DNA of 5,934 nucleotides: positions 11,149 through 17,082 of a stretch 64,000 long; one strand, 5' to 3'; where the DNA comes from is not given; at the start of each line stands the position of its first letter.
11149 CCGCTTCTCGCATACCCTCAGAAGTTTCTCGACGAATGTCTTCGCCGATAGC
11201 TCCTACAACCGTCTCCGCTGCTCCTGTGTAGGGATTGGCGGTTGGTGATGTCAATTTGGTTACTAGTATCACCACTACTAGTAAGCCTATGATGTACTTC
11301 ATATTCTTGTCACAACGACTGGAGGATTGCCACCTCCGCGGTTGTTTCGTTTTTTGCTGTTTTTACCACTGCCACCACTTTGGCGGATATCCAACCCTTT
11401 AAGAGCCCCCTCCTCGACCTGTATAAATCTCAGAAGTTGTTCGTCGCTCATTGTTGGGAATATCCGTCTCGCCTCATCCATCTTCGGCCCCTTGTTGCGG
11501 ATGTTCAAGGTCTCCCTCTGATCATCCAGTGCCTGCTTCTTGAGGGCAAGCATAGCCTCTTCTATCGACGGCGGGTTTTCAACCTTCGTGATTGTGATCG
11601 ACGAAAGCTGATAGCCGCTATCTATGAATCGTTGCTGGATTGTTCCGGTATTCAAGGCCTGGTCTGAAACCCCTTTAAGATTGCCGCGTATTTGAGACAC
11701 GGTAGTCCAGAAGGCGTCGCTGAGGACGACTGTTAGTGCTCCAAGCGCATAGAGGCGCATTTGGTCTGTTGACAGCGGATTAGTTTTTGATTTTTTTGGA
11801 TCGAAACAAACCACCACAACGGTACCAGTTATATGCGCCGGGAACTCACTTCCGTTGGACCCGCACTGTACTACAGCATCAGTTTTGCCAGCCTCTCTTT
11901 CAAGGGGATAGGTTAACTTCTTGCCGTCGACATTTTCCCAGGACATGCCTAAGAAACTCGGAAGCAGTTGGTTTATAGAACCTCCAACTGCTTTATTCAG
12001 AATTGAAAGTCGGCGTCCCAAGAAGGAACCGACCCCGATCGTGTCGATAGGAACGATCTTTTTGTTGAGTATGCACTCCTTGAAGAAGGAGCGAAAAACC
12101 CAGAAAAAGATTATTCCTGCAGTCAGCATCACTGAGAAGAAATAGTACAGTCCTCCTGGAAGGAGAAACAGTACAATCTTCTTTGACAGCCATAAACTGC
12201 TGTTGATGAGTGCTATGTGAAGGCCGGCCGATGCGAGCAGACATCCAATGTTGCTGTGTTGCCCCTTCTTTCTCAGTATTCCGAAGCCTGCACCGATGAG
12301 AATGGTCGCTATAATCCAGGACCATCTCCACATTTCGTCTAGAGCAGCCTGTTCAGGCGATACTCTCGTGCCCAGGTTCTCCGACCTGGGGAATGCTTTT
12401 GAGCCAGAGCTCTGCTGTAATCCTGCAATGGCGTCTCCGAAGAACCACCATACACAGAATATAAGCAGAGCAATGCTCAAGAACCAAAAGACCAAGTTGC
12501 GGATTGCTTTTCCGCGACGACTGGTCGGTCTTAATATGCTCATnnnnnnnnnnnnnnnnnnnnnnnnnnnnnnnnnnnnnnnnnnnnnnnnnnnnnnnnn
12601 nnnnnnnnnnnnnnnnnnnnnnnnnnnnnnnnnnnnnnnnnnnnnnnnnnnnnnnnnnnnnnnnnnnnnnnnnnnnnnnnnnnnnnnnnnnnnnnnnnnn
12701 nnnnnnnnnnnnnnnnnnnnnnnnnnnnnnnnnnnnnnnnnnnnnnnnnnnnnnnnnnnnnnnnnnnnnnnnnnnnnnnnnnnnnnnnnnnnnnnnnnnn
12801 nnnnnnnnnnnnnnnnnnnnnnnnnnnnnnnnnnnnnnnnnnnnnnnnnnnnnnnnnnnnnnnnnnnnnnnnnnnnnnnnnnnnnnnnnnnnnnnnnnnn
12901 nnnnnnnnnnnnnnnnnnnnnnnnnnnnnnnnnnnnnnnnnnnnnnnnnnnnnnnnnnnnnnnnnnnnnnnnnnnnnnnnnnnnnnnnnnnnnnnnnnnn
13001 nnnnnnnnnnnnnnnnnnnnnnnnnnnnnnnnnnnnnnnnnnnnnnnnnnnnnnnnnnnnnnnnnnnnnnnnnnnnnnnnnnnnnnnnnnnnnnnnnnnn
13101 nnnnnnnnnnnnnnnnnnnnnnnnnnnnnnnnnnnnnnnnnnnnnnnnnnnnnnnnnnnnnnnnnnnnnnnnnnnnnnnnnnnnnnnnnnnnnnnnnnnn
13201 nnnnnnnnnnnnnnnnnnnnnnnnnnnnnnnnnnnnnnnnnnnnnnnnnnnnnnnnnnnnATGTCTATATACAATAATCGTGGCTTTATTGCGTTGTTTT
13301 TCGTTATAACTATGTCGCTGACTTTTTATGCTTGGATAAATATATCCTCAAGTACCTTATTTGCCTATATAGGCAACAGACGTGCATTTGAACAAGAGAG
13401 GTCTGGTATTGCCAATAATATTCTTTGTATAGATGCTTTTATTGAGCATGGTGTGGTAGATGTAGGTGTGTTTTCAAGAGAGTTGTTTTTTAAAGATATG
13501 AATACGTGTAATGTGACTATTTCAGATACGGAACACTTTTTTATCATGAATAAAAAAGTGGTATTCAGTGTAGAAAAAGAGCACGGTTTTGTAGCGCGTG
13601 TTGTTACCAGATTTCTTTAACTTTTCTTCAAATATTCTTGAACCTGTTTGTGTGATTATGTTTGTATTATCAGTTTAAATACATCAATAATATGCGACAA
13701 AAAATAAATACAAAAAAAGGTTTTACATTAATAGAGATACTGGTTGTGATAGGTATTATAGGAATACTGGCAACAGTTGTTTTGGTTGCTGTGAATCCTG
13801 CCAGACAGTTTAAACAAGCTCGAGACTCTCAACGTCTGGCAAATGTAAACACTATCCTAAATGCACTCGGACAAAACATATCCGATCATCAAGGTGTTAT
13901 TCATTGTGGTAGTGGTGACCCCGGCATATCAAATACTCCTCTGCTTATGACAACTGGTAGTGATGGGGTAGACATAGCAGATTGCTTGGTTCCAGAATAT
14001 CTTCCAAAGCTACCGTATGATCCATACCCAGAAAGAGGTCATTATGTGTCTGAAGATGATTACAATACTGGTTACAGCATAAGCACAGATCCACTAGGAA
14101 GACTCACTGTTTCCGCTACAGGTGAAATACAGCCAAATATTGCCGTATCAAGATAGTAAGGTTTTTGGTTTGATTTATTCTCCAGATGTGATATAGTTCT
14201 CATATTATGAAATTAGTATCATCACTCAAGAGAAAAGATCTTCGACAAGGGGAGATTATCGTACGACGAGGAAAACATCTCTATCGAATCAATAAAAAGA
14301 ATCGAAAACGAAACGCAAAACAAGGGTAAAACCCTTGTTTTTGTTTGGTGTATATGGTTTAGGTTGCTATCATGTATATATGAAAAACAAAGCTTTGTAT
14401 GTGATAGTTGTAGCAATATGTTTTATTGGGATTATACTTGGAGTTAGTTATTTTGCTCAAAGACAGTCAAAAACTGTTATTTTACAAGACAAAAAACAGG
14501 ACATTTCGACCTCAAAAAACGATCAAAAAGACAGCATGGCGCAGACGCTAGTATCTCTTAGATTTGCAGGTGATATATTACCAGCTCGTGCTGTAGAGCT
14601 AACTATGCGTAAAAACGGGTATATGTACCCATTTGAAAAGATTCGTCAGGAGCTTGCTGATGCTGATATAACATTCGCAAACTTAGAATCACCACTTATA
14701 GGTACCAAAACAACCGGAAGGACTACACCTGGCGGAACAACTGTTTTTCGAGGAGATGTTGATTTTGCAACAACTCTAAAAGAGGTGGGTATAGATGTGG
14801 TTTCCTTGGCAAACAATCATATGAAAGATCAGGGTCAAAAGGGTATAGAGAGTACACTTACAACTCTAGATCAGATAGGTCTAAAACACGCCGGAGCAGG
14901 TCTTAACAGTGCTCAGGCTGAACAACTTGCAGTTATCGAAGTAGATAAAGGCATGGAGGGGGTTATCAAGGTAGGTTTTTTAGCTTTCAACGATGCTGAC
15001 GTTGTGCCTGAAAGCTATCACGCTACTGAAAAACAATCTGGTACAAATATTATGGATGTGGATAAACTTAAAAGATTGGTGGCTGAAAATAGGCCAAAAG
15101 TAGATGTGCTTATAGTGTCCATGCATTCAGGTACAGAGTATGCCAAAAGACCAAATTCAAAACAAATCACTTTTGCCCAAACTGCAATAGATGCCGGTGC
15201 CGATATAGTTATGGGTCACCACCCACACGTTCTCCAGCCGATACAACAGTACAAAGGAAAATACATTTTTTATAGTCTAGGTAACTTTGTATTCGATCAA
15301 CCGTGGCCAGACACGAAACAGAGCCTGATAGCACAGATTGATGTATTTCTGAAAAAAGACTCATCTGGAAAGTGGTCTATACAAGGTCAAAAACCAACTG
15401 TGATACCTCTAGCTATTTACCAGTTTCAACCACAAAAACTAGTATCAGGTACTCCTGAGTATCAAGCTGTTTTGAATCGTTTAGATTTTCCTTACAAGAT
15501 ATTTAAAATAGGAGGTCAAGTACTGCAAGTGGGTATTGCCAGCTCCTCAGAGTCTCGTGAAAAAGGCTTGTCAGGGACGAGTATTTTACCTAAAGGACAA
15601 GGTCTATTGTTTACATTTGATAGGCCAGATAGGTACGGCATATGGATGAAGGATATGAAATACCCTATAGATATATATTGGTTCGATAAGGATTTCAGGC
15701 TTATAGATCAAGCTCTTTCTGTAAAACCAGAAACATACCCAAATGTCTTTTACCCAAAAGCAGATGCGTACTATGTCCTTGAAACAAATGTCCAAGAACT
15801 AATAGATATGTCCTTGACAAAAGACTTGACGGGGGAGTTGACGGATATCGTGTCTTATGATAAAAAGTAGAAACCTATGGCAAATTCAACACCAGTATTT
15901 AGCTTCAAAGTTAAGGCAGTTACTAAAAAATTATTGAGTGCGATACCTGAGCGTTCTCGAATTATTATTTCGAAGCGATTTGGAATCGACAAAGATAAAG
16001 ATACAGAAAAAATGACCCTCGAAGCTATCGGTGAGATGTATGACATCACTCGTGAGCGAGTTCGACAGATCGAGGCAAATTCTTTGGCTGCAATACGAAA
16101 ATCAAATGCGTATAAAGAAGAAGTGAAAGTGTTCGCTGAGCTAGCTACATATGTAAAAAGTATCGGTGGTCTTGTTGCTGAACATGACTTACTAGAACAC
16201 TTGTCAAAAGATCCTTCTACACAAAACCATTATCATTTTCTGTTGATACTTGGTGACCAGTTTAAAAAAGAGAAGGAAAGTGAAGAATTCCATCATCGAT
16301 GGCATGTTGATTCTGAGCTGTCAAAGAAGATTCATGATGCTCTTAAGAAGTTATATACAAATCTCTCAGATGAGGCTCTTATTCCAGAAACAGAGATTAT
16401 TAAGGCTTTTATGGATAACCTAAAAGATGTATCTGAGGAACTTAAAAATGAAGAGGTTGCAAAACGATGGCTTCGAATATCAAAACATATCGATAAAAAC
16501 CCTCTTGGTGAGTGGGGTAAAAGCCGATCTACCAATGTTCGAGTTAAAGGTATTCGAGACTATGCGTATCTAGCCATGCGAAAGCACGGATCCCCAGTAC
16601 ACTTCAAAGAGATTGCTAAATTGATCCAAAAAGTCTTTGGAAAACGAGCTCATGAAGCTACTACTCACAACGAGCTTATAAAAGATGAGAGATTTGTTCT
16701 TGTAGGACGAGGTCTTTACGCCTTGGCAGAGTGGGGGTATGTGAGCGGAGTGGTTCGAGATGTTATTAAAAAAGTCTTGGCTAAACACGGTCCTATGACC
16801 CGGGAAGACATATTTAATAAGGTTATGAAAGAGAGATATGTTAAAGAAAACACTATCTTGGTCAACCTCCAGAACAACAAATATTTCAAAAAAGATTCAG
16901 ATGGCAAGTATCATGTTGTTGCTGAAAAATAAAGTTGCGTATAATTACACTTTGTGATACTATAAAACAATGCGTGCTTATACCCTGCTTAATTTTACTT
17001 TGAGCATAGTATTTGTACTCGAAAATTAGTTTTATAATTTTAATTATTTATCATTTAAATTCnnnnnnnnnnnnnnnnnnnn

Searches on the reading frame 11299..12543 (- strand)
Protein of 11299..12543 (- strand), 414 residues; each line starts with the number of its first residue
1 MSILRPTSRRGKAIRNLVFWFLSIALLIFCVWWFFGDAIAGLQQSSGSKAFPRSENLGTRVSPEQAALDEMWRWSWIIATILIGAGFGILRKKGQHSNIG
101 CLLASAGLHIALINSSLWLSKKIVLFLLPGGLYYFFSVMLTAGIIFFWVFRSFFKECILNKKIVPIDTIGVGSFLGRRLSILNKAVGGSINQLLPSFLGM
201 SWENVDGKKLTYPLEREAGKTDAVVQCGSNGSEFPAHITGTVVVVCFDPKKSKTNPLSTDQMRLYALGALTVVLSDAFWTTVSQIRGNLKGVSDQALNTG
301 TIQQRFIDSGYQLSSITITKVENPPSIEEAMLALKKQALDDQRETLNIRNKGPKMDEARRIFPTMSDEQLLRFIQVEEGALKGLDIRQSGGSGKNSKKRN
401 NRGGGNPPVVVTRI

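Call 3: search_protein_families(library=pfam, proteins=[window:11299-12543:-], max_evalue=1)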
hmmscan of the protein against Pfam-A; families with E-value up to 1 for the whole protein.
window:11299-12543:- (414 aa): 2 families
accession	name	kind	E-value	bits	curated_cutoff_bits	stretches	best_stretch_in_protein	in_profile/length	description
PF12957.13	DUF3846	-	0.011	16.4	27.5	1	179-265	21-98/103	Domain of unknown function (DUF3846)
PF07331.16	TctB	-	0.31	11.7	29.1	1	22-140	36-132/137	Tripartite tricarboxylate transporter TctB family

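Call 63: search_protein_families(library=ncbifam, proteins=[window:11299-12543:-], max_evalue=0.1)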
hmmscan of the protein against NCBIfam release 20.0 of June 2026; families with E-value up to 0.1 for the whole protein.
window:11299-12543:- (414 aa): 1 family
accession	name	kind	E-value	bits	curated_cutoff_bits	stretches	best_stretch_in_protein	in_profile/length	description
NF010306.0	PRK13743.1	equivalog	0.03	14.1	144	1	135-158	43-66/140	F-type conjugal transfer protein TrbF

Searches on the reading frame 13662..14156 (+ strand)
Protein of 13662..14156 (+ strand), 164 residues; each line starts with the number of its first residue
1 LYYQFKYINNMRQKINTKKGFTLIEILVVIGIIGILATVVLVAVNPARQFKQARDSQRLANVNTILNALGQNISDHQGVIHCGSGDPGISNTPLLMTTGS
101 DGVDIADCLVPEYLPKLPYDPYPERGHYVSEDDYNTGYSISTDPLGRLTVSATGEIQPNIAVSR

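Call 7: search_protein_families(library=pfam, proteins=[window:13662-14156:+], max_evalue=0.01)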
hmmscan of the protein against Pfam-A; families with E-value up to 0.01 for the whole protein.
window:13662-14156:+ (164 aa): 1 family
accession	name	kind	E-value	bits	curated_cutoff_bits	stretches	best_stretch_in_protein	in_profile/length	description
PF07963.17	N_methyl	-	8.7e-08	31.9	21.2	1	16-41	2-27/27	Prokaryotic N-terminal methylation motif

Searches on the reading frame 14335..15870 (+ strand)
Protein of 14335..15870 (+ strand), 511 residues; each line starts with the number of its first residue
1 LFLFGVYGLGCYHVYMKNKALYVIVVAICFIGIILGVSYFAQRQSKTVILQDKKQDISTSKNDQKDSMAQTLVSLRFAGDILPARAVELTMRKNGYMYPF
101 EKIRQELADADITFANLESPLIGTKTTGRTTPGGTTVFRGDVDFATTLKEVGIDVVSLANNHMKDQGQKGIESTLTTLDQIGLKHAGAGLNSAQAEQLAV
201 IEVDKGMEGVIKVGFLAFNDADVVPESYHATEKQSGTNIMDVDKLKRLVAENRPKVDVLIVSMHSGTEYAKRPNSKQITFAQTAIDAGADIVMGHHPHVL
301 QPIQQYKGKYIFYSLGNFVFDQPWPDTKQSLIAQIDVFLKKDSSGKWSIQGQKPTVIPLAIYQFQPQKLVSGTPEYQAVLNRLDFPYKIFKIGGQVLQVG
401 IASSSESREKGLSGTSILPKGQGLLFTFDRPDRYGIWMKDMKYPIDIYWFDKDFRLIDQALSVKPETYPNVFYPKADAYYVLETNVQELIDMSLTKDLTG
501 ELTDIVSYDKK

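Call 7: search_protein_families(library=pfam, proteins=[window:14335-15870:+], max_evalue=0.01)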
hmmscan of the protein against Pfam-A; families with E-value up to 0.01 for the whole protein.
window:14335-15870:+ (511 aa): 2 families
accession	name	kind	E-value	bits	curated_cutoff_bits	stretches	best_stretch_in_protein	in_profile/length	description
PF09587.15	PGA_cap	-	8.4e-73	245.4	27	1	75-322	2-255/255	Bacterial capsule synthesis protein PGA_cap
PF02643.20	DUF192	-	5.1e-18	65.4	27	1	398-487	2-81/96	Uncharacterized ACR, COG1430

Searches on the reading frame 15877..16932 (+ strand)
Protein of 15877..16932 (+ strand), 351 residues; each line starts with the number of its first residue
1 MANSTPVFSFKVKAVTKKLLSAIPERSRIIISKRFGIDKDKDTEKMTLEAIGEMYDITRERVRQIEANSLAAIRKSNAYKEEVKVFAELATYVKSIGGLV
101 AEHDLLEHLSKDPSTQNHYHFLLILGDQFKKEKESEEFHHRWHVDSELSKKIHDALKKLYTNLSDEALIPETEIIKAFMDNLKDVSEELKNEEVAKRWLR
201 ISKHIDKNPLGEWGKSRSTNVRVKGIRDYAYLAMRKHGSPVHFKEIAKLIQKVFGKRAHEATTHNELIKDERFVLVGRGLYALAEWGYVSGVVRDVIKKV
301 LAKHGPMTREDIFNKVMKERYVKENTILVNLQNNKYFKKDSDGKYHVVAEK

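Call 7: search_protein_families(library=pfam, proteins=[window:15877-16932:+], max_evalue=0.01)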
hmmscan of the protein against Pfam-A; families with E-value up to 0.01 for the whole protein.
window:15877-16932:+ (351 aa): 2 families
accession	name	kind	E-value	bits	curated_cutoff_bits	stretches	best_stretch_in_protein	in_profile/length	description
PF04545.22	Sigma70_r4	-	2.2e-13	49.9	24.1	1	19-75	1-50/50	Sigma-70, region 4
PF05066.19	HARE-HTH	-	8e-10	39.4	25.9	1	229-286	6-71/71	HB1, ASXL, restriction endonuclease HTH domain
